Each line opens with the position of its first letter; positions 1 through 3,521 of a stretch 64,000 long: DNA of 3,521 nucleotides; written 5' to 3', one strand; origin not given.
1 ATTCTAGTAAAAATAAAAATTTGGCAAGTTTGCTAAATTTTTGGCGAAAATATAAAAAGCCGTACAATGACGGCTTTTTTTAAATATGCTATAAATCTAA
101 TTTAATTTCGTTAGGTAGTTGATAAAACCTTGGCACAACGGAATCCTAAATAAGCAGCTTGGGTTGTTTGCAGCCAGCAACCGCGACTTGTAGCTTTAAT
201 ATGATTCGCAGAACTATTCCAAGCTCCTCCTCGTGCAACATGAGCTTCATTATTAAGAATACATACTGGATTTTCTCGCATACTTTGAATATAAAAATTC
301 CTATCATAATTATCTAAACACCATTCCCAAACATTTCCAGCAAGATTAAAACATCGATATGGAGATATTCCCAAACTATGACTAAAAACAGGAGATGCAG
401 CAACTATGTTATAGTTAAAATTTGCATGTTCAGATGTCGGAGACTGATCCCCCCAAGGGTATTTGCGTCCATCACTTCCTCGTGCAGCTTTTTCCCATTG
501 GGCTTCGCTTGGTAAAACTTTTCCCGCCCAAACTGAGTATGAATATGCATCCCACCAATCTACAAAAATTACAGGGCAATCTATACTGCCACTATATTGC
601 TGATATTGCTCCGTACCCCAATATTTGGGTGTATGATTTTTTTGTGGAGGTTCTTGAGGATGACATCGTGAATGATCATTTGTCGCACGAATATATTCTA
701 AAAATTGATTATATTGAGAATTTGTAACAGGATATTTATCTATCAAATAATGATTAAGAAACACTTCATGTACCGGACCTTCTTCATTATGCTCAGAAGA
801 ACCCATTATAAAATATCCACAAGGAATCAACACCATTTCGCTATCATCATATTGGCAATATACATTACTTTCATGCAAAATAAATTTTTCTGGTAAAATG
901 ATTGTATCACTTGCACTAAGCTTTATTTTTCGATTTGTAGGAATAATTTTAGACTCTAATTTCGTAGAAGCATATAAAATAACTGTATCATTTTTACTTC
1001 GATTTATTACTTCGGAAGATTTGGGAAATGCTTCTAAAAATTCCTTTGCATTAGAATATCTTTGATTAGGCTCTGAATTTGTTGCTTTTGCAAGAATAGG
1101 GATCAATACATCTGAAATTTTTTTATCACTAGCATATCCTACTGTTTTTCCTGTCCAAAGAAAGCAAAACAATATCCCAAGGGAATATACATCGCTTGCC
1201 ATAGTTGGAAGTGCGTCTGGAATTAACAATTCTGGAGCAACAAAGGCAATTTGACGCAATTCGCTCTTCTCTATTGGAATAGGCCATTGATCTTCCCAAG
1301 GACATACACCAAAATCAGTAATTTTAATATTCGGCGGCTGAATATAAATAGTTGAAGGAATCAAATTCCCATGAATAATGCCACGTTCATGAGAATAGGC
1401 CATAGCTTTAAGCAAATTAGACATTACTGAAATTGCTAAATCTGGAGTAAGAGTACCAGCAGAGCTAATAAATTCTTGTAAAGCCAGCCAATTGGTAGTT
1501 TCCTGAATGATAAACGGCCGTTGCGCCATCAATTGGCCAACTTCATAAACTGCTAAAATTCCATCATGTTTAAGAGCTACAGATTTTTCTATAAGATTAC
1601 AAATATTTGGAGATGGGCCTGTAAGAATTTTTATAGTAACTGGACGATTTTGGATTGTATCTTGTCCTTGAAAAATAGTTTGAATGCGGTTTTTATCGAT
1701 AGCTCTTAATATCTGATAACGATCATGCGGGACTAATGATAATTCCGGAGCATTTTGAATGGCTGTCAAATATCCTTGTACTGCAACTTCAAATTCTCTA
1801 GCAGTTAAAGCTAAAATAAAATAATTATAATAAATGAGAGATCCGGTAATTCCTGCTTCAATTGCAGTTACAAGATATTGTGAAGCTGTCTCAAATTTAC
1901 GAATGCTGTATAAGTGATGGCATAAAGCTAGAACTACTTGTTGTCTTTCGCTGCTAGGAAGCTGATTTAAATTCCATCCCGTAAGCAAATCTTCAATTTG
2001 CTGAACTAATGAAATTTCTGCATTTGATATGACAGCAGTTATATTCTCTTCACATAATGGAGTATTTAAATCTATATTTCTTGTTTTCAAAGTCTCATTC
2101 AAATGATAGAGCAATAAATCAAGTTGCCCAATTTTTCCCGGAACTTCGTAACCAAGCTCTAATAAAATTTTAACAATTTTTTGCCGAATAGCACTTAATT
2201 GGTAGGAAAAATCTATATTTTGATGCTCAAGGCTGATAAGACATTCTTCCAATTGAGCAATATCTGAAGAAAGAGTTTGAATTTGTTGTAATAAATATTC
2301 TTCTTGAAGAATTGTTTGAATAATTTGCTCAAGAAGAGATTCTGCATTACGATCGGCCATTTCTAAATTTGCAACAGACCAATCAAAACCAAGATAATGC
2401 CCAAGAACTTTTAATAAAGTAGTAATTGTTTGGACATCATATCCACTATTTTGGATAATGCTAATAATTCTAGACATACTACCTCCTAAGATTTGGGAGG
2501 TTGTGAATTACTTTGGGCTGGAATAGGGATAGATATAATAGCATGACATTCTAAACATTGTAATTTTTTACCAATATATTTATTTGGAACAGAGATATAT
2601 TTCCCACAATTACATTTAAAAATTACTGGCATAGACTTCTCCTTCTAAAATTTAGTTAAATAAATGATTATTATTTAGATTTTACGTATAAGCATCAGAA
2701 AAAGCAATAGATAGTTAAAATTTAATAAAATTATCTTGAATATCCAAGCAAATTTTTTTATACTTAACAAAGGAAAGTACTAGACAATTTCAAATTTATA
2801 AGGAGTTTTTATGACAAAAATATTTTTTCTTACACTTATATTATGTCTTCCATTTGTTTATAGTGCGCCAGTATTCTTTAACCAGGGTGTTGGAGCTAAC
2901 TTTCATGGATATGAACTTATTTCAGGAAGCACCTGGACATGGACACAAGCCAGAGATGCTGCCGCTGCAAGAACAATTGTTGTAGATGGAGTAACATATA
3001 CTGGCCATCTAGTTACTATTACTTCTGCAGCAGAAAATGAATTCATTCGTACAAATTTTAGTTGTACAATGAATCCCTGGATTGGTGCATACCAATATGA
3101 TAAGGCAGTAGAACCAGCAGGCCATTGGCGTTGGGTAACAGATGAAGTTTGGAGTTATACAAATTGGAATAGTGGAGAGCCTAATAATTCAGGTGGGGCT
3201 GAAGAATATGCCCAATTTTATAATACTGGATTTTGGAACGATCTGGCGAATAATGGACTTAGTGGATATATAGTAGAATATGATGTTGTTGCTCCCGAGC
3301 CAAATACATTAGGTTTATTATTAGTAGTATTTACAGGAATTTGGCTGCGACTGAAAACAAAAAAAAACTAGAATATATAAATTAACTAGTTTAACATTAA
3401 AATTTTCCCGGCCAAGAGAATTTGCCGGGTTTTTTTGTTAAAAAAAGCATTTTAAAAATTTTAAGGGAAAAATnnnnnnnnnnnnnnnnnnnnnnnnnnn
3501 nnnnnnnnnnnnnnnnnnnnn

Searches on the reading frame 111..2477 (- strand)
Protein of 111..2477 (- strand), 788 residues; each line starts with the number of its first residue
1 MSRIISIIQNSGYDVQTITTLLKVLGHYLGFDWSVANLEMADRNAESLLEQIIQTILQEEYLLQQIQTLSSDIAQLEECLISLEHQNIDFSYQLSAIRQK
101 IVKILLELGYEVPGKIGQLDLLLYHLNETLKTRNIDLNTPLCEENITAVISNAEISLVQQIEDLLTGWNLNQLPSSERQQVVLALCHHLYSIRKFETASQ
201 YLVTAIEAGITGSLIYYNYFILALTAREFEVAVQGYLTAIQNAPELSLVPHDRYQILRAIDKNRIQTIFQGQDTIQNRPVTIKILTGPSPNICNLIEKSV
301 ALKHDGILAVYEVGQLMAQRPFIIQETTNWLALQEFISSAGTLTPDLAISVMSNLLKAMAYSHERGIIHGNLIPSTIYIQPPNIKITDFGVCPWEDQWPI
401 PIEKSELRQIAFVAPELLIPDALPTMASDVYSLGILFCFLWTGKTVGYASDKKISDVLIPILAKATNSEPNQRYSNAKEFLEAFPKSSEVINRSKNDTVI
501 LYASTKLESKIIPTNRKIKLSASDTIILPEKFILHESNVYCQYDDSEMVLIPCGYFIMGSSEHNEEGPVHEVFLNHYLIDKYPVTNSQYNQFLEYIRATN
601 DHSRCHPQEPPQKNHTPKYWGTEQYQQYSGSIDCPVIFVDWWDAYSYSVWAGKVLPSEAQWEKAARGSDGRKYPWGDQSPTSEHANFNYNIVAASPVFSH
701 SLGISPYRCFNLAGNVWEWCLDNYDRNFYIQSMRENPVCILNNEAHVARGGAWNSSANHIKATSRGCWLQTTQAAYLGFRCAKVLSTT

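Call 4: search_protein_families(library=pfam, proteins=[window:111-2477:-], max_evalue=0.01)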
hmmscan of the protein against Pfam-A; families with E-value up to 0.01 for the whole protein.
window:111-2477:- (788 aa): 3 families
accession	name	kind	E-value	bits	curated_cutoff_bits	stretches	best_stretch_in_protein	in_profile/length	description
PF03781.23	FGE-sulfatase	-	1.3e-49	169.6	23.3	1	546-783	3-255/255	Sulfatase-modifying factor enzyme 1-like domain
PF00069.31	Pkinase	-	5.3e-19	69.1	31.7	1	301-481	54-240/263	Protein kinase domain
PF07714.23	PK_Tyr_Ser-Thr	-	6.4e-13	49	23.1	1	275-442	26-199/258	Protein tyrosine and serine/threonine kinase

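Call 7: search_protein_families(library=ncbifam, proteins=[window:111-2477:-], max_evalue=0.001)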
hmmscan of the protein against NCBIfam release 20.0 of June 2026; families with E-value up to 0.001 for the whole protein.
window:111-2477:- (788 aa): 14 families
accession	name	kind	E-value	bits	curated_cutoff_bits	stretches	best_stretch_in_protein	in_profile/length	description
NF033483.0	PknB_PASTA_kin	equivalog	7.9e-28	97.8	450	1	251-444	6-205/563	Stk1 family PASTA domain-containing Ser/Thr kinase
TIGR03440.2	egtB_TIGR03440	equivalog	5.6e-26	91.6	360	1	545-782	170-413/413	ergothioneine biosynthesis protein EgtB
TIGR03525.2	GldK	equivalog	8e-24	84.7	350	2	654-783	257-405/408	T9SS ring complex lipoprotein PorK/GldK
NF041186.1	SenA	equivalog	1.8e-22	80.2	420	1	545-782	167-381/382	selenoneine synthase SenA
NF047741.1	antiphage_MADS6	equivalog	1.3e-18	66.9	460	1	333-489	285-462/612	methylation-associated defense system protein kinase MAD6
NF051459.1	pyoverdine_PvdO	equivalog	1.7e-14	53.6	500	1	545-783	33-278/280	dihydropyoverdine dehydrogenase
TIGR03903.1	TOMM_kin_cyc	equivalog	5.5e-11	41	705.75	1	301-446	34-188/1267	TOMM system kinase/cyclase fusion protein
NF033442.0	BREX_PglW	equivalog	3.1e-10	38.4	990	1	301-444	266-425/1391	BREX system serine/threonine kinase PglW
NF038150.1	lanthi_synth_IV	equivalog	2.1e-09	36.3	650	1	340-452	292-401/851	class IV lanthionine synthetase LanL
NF040671.1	PLuB_AAA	exception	3.7e-08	31.2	999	1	347-488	104-248/1256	PLuB system helicase-like protein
TIGR04344.1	ovoA_Nterm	equivalog_domain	6.9e-08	31.8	400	1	571-781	219-443/444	5-histidylcysteine sulfoxide synthase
NF043056.1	T4SS_LegK1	equivalog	2.9e-06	26.2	550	1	353-468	195-309/516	Dot/Icm T4SS effector kinase LegK1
NF052427.1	StpK7MSMEG_1200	equivalog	8.2e-06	24.6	900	1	340-444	102-206/601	serine/threonine protein kinase StpK7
TIGR03530.1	GldJ_short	equivalog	1.4e-05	24.2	382.9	0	544-657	62-183/396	gliding motility lipoprotein GldJ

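Call 79: search_protein_families(library=padloc, proteins=[window:111-2477:-], max_evalue=0.001)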
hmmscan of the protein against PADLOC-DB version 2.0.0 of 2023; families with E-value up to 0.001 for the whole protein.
window:111-2477:- (788 aa): 31 families (the best 25 are shown)
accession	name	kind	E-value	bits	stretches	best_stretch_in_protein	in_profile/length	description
PDLC04057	PD-T4-6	-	1.4e-28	98.1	1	252-453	8-215/443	-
PDLC04060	PD-T4-6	-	1.3e-25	88.3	1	252-455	8-216/486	-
PDLC04047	PD-T4-6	-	1.1e-24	85.2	1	252-444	10-209/327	-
PDLC04042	PD-T4-6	-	2.8e-24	84.3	1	251-446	8-211/292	-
PDLC04138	mad6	-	3.4e-24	83.7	1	240-451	38-260/659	mads_6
PDLC04048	PD-T4-6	-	7.8e-24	82.7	1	251-445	9-210/354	-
PDLC02375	Stk2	-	2.5e-22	77.3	1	332-500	204-367/500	-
PDLC04053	PD-T4-6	-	1.8e-21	74.9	1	253-452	10-215/311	-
PDLC04061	PD-T4-6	-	2.1e-21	75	1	241-444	5-220/510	-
PDLC03920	MkoA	-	2.1e-20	70.7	1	277-537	32-330/1112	-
PDLC04054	PD-T4-6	-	2.5e-19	67.9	1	253-453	11-218/347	-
PDLC04041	PD-T4-6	-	4.4e-19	67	1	254-450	30-236/443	-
PDLC04043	PD-T4-6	-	5.7e-18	63.2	1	252-454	15-222/452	-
PDLC04052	PD-T4-6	-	1.8e-17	61.7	1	298-451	62-219/496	-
PDLC03921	MkoA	-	3.3e-16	56.2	1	332-497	296-476/1607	-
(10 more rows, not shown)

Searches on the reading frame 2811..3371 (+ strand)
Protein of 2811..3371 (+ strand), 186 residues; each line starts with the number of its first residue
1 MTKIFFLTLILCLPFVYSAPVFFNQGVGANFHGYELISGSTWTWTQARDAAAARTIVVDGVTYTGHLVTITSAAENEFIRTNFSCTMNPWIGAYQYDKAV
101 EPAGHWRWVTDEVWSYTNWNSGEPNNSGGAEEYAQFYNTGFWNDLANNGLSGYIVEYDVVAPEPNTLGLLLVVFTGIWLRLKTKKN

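Call 4: search_protein_families(library=pfam, proteins=[window:2811-3371:+], max_evalue=0.01)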
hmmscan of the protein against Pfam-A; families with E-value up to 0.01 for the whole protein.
window:2811-3371:+ (186 aa): 1 family
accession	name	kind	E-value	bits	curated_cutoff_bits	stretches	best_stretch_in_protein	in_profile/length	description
PF00059.27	Lectin_C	-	2.1e-07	32.1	22.6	1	63-153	15-103/107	Lectin C-type domain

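Call 7: search_protein_families(library=ncbifam, proteins=[window:2811-3371:+], max_evalue=0.001)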
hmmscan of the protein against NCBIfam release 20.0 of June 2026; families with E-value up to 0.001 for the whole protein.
window:2811-3371:+ (186 aa): 0 families

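Call 79: search_protein_families(library=padloc, proteins=[window:2811-3371:+], max_evalue=0.001)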
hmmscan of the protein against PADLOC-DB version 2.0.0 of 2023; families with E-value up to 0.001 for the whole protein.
window:2811-3371:+ (186 aa): 0 families

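Call 95: search_protein_families(library=pfam, proteins=[window:2811-3371:+], max_evalue=0.01)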
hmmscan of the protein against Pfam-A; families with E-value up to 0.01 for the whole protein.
window:2811-3371:+ (186 aa): 1 family
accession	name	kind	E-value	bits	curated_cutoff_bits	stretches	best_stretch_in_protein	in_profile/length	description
PF00059.27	Lectin_C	-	2.1e-07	32.1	22.6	1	63-153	15-103/107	Lectin C-type domain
